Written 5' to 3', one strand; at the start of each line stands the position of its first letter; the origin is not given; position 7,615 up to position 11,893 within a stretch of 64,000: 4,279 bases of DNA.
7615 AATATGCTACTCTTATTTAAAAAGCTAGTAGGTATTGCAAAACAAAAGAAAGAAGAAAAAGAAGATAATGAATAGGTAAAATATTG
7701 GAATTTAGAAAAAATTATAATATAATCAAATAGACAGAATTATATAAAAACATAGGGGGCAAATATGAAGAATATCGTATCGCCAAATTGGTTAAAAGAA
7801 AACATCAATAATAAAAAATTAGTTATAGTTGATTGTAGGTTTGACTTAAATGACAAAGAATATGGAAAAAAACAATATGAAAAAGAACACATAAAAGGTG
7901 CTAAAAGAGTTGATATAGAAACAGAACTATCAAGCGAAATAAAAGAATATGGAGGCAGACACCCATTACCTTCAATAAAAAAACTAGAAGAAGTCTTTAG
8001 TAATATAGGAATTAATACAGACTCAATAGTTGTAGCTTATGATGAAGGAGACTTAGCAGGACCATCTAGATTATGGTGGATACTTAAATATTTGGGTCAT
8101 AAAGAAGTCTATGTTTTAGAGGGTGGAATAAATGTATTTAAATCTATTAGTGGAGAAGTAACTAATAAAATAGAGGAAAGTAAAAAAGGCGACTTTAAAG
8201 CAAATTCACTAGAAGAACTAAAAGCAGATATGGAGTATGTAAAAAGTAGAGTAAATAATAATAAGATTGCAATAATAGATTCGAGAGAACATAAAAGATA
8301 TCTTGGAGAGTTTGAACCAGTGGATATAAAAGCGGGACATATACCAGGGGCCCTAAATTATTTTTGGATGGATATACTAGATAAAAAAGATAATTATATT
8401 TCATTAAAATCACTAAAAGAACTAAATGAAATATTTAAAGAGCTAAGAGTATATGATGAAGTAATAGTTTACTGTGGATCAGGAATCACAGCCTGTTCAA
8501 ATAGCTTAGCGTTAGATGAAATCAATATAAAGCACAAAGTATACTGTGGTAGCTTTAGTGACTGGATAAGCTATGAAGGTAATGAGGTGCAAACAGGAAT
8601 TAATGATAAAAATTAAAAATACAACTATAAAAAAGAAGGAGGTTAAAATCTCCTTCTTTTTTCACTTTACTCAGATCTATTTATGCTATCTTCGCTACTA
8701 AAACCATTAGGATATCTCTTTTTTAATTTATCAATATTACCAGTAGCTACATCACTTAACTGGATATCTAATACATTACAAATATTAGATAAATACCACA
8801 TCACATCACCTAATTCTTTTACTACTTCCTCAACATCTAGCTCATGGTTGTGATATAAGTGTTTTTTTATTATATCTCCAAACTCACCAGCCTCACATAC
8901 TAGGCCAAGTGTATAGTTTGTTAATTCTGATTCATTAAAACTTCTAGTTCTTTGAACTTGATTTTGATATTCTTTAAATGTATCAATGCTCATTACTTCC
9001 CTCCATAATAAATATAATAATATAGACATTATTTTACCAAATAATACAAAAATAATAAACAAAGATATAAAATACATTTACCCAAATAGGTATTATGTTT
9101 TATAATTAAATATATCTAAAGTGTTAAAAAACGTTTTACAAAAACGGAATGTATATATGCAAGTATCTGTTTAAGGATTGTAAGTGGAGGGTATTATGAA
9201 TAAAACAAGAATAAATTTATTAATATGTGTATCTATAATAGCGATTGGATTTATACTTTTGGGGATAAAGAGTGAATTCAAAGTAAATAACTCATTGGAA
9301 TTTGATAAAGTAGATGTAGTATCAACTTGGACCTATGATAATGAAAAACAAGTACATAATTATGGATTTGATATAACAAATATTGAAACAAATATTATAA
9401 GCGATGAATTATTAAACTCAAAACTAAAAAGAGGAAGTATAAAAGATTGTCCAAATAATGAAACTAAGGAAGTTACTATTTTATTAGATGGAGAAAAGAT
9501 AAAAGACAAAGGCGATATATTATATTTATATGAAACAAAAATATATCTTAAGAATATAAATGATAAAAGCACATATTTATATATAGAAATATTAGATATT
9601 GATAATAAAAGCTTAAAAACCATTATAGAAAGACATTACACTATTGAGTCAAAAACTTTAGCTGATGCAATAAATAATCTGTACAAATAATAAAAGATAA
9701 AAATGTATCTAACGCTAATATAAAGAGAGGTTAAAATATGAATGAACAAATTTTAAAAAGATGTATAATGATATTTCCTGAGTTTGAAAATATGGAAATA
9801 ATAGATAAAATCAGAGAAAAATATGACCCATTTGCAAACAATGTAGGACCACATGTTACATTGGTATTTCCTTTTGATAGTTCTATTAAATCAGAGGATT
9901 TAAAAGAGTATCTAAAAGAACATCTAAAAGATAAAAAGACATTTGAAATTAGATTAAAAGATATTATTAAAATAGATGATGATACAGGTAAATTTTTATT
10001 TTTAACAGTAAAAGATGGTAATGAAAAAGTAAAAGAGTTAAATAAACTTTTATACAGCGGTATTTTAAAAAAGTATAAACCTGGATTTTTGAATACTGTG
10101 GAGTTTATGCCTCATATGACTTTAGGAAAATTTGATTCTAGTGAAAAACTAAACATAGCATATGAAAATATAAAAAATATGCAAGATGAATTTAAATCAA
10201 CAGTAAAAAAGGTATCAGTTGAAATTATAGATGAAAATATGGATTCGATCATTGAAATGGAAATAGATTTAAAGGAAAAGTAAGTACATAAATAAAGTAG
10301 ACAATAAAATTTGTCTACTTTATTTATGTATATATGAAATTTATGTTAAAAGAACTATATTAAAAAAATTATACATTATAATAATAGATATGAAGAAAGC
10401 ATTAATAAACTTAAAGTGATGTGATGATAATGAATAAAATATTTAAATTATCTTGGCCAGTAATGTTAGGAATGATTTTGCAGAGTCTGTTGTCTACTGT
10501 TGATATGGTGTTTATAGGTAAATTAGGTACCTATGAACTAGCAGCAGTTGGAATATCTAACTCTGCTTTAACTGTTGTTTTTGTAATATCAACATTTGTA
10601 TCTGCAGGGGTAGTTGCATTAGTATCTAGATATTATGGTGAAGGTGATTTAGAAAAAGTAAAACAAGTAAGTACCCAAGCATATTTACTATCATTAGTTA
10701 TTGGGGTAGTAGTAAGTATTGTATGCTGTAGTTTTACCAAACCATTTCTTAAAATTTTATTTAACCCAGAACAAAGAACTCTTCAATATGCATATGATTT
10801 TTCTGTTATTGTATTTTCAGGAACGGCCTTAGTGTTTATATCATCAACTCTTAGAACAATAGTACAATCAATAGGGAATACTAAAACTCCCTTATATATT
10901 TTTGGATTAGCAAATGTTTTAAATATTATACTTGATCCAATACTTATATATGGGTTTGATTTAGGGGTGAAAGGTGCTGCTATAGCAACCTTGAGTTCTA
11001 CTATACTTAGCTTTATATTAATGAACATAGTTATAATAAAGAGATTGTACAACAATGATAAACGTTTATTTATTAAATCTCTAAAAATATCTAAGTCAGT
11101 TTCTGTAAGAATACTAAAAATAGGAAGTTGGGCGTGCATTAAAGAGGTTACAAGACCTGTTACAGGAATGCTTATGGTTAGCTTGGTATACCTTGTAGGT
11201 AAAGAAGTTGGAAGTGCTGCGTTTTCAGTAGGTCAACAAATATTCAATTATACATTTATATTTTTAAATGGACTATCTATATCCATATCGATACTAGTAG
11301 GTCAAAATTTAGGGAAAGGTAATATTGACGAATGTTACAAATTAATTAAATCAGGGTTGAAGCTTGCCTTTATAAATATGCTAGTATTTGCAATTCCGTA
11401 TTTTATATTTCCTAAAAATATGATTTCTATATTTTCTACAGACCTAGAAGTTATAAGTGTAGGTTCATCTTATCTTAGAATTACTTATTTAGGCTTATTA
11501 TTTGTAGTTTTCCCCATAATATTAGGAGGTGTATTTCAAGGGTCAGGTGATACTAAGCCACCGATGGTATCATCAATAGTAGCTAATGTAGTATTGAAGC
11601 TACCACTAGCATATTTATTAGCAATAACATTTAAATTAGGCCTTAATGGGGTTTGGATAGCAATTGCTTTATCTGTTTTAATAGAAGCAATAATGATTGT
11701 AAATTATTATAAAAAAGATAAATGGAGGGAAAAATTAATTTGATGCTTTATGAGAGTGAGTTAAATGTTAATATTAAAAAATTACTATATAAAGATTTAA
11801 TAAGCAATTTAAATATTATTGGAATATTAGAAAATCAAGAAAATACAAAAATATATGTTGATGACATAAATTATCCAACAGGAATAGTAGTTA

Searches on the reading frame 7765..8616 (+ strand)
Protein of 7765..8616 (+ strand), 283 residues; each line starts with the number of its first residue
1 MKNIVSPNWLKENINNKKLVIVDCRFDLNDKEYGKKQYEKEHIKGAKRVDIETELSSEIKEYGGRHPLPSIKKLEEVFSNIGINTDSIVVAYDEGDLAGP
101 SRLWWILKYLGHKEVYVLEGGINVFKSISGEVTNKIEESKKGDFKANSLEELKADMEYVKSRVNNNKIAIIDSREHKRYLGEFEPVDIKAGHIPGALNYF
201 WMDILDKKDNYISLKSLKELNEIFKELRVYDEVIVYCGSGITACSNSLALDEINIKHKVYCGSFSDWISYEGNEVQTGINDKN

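Call 75: search_protein_families(library=pfam, proteins=[window:7765-8616:+], max_evalue=0.0001)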
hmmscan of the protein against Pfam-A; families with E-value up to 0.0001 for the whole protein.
window:7765-8616:+ (283 aa): 1 family
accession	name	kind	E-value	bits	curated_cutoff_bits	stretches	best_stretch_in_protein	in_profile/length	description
PF00581.25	Rhodanese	-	5.1e-33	114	22.2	2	6-126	1-100/102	Rhodanese-like domain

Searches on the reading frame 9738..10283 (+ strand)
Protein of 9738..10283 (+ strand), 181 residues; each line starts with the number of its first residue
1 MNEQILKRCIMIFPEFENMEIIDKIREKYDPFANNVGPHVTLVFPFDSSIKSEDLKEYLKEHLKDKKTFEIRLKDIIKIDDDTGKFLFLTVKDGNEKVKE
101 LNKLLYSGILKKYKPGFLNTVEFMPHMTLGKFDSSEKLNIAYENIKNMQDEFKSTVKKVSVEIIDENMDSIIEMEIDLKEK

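Call 75: search_protein_families(library=pfam, proteins=[window:9738-10283:+], max_evalue=0.0001)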
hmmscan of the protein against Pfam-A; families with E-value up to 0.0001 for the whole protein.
window:9738-10283:+ (181 aa): 2 families
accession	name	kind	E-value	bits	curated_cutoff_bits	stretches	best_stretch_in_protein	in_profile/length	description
PF13563.12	2_5_RNA_ligase2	-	2.4e-21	76.8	27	1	22-161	9-145/152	2'-5' RNA ligase superfamily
PF02834.22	LigT_PEase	-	5.8e-06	26.8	23.3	0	35-75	32-73/87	LigT like Phosphoesterase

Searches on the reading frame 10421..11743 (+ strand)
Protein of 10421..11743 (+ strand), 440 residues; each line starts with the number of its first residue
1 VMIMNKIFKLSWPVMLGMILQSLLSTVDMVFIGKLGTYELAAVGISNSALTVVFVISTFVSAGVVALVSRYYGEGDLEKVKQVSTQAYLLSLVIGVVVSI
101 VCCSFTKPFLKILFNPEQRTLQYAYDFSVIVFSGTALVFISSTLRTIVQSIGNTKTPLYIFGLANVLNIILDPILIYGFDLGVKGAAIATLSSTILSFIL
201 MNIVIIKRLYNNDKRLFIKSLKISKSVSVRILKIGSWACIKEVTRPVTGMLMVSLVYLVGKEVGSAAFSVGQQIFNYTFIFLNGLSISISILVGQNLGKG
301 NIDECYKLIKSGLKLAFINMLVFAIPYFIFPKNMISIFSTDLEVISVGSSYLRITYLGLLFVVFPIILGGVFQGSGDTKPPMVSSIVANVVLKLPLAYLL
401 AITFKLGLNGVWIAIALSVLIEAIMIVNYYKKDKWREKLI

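Call 75: search_protein_families(library=pfam, proteins=[window:10421-11743:+], max_evalue=0.0001)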
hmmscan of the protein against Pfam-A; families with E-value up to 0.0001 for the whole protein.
window:10421-11743:+ (440 aa): 2 families
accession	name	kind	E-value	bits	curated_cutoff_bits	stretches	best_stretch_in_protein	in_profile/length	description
PF01554.23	MatE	-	2e-61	206.9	24.9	2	13-174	1-161/161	MatE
PF03023.19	MurJ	-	6.3e-15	55.2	27.4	2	7-245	199-437/451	Lipid II flippase MurJ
